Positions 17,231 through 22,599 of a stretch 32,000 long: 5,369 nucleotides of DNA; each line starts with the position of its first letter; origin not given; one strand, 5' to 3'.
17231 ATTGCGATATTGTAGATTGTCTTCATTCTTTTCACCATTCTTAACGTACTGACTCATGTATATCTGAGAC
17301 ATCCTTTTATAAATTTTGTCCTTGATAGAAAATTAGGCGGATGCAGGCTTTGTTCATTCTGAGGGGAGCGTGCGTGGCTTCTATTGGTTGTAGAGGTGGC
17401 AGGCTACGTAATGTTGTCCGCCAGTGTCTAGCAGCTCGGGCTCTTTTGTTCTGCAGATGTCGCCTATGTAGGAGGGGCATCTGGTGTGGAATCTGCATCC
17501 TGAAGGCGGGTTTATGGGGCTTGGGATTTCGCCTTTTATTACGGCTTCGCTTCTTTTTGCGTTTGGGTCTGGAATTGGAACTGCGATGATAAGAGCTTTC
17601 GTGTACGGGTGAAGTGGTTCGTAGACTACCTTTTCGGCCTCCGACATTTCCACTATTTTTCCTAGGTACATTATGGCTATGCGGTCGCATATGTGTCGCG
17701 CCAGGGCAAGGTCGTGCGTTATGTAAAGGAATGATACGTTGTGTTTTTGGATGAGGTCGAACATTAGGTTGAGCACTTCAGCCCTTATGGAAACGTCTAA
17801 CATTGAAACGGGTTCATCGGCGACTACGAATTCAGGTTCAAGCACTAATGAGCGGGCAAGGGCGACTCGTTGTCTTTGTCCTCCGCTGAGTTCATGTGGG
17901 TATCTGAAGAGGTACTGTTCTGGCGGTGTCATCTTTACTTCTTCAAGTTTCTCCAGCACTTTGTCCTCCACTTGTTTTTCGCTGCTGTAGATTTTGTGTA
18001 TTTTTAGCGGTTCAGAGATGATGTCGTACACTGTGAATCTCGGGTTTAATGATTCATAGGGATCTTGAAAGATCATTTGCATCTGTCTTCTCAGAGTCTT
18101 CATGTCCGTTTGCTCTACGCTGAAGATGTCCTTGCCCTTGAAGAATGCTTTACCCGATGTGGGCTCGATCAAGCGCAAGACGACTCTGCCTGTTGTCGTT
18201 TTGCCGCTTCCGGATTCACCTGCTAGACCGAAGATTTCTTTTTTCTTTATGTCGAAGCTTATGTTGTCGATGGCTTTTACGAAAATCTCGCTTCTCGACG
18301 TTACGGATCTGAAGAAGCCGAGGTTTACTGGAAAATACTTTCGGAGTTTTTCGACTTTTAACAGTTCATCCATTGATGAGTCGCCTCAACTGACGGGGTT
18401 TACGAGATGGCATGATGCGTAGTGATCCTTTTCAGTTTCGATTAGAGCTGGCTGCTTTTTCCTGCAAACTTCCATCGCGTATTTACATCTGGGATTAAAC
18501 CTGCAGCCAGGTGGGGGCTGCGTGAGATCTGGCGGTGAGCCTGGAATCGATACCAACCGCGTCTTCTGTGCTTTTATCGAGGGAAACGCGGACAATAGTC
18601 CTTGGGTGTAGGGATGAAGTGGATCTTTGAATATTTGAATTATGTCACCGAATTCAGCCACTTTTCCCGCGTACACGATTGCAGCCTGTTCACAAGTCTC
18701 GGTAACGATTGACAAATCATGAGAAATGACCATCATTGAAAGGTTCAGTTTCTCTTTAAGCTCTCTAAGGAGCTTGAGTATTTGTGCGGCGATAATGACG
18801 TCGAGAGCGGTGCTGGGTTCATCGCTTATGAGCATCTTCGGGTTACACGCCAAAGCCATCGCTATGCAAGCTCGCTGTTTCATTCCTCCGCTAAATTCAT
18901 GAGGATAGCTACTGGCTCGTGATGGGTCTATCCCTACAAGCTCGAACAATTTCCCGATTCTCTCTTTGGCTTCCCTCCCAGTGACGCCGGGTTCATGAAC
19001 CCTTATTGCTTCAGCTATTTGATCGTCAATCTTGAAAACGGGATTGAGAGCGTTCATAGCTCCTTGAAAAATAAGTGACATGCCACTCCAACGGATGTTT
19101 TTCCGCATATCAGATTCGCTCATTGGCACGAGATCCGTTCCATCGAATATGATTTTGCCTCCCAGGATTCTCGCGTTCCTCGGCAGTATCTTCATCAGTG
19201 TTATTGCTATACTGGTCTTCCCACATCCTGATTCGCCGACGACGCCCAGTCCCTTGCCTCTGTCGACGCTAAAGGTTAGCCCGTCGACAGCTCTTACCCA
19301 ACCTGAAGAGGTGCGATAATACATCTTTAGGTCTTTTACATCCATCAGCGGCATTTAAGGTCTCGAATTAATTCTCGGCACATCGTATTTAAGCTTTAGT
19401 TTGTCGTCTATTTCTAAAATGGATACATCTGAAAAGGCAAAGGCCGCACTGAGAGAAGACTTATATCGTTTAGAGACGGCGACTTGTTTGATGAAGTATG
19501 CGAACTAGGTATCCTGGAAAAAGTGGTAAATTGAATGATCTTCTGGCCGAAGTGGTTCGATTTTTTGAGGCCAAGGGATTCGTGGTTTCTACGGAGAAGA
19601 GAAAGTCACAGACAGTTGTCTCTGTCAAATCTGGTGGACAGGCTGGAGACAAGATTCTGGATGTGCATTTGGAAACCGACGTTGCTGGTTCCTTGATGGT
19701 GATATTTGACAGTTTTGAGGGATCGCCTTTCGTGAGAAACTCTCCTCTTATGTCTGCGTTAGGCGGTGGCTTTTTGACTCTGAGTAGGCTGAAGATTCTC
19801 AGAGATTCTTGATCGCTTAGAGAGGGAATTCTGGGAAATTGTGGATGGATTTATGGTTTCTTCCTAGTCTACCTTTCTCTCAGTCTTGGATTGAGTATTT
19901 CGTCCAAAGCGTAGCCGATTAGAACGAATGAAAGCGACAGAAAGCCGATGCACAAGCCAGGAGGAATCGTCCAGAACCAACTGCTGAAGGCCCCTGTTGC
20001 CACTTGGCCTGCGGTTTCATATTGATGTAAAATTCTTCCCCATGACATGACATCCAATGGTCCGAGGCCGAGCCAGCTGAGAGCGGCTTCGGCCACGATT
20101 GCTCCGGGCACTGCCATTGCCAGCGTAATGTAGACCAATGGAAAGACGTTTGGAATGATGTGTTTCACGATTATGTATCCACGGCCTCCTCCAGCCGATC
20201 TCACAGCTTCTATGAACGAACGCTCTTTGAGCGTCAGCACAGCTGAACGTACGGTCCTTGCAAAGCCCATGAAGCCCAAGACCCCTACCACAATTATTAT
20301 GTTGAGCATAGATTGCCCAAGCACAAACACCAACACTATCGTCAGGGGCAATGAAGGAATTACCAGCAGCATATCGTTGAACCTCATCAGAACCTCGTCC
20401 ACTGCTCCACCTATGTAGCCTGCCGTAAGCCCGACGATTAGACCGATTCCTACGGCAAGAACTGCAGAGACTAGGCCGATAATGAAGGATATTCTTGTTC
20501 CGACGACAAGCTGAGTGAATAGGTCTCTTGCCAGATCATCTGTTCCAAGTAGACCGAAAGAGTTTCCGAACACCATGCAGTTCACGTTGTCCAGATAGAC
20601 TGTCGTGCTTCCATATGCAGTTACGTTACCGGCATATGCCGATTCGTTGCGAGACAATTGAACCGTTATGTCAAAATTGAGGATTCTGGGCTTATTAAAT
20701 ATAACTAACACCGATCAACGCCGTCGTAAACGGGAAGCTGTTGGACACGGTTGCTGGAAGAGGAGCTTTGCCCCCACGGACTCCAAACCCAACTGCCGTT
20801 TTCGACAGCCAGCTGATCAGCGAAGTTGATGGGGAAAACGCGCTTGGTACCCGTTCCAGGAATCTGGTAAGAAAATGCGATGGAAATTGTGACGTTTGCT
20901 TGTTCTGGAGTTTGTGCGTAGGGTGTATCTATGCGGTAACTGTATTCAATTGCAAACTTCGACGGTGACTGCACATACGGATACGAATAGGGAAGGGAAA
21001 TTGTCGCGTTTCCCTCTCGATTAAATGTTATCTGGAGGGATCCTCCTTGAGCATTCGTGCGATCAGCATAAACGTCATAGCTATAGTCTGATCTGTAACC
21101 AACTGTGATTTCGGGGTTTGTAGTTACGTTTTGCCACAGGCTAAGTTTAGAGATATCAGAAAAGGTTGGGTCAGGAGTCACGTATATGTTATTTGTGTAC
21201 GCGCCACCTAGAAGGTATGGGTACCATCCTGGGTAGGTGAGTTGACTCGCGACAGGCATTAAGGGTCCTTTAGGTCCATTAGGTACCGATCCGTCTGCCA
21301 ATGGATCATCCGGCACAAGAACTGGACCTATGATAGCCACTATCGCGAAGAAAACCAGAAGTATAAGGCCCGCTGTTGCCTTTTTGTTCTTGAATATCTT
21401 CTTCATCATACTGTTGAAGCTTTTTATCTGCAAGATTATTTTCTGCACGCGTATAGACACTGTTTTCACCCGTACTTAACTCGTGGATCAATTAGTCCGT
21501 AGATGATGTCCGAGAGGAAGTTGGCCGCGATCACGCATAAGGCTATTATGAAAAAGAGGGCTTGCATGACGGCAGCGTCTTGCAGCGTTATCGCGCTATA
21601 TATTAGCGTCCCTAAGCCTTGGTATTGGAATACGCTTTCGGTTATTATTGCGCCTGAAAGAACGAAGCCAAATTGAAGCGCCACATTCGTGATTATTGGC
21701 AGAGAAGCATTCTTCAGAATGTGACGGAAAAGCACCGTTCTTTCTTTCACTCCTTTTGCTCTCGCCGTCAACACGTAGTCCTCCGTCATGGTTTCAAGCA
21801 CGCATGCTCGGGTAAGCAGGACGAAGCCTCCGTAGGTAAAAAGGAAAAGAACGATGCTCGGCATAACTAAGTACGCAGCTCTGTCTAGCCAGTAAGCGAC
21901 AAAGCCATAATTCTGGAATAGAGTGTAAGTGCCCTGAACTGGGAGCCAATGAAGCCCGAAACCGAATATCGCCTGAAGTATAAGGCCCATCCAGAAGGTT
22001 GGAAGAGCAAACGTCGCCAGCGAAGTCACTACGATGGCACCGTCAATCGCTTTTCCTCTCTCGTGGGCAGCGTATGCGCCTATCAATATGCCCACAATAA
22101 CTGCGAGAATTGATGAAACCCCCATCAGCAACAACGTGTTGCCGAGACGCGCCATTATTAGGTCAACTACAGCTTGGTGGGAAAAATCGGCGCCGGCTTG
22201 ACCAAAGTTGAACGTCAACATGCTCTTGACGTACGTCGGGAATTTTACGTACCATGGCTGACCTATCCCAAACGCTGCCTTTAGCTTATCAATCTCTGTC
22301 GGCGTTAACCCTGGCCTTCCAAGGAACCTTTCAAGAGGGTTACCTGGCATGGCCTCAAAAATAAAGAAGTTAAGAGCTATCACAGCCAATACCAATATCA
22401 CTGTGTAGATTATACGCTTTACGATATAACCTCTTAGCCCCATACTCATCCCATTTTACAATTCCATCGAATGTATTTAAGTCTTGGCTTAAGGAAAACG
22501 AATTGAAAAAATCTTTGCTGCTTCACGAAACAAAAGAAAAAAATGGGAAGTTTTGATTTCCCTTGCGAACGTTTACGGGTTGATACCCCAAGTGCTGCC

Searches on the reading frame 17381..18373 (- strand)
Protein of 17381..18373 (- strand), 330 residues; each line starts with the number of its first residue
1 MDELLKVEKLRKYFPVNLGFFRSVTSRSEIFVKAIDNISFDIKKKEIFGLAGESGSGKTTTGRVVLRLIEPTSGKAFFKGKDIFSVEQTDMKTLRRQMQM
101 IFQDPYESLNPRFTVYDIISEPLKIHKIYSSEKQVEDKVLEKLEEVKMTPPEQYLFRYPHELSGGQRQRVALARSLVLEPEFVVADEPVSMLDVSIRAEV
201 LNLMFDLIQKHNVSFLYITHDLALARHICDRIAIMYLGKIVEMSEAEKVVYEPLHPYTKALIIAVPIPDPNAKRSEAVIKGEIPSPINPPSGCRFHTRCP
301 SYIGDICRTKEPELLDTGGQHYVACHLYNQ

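Call 9: search_protein_families(library=pfam, proteins=[window:17381-18373:-], max_evalue=0.001)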
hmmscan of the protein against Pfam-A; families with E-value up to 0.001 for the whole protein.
window:17381-18373:- (330 aa): 2 families
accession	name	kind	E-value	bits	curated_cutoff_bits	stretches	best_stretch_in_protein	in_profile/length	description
PF00005.33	ABC_tran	-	2.9e-30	106.1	25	1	36-189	2-136/137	ABC transporter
PF08352.17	oligo_HPY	-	1.1e-16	61.3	27.1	1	241-301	1-60/65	Oligopeptide/dipeptide transporter, C-terminal region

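Call 59: list_cluster_members(proteins=[window:17381-18373:-, window:10152-10577:+, window:12130-12627:-, window:16185-16631:-, window:16567-17268:-, window:17307-17690:-, window:13717-14730:-, window:15064-15966:+, window:19869-20711:-, window:20705-21469:-])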
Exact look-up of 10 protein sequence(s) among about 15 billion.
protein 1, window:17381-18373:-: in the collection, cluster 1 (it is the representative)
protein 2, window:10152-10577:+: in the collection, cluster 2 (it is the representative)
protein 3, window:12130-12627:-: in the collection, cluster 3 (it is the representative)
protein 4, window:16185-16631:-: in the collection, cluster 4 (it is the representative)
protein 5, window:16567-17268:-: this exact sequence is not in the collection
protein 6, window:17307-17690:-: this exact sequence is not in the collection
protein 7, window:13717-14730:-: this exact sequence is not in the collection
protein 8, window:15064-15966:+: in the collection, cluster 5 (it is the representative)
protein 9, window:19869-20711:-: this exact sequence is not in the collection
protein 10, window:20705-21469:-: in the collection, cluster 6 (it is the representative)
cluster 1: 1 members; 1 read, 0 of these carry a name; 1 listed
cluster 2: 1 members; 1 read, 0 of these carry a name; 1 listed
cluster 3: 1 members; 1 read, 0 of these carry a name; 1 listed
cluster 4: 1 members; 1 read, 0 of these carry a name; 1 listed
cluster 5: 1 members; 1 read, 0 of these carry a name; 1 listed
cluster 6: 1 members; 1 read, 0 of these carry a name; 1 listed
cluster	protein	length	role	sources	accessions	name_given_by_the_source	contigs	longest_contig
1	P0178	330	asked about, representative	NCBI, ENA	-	-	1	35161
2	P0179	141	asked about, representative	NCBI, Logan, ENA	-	-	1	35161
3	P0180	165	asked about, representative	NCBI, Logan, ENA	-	-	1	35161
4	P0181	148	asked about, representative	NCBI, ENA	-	-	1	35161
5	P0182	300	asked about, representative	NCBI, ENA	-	-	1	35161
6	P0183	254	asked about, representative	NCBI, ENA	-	-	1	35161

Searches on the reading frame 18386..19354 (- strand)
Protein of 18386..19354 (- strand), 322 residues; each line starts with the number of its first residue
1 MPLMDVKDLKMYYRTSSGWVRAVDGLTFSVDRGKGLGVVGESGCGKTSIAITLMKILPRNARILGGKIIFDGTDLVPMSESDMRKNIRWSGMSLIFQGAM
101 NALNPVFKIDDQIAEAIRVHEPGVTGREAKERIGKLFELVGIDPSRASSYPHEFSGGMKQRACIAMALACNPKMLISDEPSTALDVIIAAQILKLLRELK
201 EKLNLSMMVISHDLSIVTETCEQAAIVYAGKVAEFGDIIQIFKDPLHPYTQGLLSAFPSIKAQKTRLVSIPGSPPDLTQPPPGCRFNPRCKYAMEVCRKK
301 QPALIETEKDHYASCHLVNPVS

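Call 9: search_protein_families(library=pfam, proteins=[window:18386-19354:-], max_evalue=0.001)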
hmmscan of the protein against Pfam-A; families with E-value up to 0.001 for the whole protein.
window:18386-19354:- (322 aa): 3 families
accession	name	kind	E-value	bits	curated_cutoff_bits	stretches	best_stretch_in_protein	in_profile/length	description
PF08352.17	oligo_HPY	-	8.4e-23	81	27.1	1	234-297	2-65/65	Oligopeptide/dipeptide transporter, C-terminal region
PF00005.33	ABC_tran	-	9.4e-23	81.8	25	1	24-181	2-136/137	ABC transporter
PF02463.25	SMC_N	-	0.00054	19.9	40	0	38-223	29-208/220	RecF/RecN/SMC N terminal domain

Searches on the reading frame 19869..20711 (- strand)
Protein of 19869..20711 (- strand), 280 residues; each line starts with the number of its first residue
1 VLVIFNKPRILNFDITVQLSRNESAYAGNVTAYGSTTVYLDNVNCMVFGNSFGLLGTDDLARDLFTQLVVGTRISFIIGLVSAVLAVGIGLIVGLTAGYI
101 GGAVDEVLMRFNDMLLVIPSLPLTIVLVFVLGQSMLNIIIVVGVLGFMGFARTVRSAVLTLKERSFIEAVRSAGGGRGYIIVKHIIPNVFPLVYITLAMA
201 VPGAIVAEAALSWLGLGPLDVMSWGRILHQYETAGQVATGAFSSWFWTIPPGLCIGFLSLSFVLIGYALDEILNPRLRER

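Call 9: search_protein_families(library=pfam, proteins=[window:19869-20711:-], max_evalue=0.001)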
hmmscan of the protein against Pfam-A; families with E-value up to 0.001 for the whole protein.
window:19869-20711:- (280 aa): 1 family
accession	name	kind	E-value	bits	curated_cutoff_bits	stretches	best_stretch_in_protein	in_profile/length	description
PF00528.27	BPD_transp_1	-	4.4e-26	92.2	26.4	1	90-278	1-183/184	Binding-protein-dependent transport system inner membrane component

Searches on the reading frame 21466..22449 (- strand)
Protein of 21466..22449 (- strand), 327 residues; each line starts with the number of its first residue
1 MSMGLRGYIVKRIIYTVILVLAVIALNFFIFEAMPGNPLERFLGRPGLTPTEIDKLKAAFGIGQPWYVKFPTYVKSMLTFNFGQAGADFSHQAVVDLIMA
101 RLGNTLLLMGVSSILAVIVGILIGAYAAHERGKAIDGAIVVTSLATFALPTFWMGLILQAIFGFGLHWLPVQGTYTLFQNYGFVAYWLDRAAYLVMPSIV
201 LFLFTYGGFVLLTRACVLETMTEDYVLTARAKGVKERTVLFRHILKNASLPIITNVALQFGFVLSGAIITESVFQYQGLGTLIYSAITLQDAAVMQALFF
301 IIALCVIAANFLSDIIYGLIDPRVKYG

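Call 9: search_protein_families(library=pfam, proteins=[window:21466-22449:-], max_evalue=0.001)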
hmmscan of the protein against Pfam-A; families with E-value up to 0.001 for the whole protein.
window:21466-22449:- (327 aa): 2 families
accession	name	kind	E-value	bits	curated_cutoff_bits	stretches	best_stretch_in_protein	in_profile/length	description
PF00528.27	BPD_transp_1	-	1.8e-40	139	26.4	1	120-325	1-183/184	Binding-protein-dependent transport system inner membrane component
PF19300.4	BPD_transp_1_N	-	5.6e-08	33.4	23.8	1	8-79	4-74/114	Binding-prot-dependent transport system membrane comp, N-term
